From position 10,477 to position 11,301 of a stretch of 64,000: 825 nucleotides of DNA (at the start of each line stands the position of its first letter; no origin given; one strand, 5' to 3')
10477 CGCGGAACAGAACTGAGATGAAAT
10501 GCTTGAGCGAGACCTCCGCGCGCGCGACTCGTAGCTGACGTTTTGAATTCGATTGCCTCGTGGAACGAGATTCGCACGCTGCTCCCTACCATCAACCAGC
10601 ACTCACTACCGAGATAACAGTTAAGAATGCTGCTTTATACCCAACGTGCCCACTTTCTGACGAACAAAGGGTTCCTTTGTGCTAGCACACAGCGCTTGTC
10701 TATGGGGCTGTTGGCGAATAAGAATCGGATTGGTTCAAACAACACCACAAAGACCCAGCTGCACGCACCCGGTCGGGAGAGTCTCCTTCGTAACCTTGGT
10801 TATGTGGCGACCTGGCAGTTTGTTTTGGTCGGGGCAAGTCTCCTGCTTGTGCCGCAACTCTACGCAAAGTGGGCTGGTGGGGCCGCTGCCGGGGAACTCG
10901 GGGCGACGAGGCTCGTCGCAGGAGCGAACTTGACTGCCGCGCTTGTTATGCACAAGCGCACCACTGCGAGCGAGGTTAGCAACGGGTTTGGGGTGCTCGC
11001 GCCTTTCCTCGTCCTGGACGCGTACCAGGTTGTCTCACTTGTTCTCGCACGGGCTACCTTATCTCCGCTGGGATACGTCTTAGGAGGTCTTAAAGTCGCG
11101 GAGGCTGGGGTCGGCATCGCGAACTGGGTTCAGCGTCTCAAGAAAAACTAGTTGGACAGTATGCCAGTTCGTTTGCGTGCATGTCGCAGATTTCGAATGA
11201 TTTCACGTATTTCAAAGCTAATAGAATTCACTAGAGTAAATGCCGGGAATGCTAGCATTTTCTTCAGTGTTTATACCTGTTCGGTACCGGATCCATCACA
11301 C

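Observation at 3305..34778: Run of plastid-function genes with Phe-at-N-terminus presequences; points to a primary red-type plastid host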

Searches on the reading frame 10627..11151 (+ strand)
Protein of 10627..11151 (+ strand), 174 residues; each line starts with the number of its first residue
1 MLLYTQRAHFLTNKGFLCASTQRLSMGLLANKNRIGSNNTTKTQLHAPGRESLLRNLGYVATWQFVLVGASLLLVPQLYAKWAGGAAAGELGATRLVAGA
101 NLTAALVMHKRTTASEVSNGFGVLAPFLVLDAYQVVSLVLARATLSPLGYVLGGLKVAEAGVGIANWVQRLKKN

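Call 5: search_protein_families(library=pfam, proteins=[window:10627-11151:+])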
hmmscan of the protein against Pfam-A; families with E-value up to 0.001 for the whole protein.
window:10627-11151:+ (174 aa): 0 families

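Call 44: search_protein_families(library=ncbifam, proteins=[window:10627-11151:+], max_evalue=0.00001)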
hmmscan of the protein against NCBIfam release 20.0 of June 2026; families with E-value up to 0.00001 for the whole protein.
window:10627-11151:+ (174 aa): 0 families
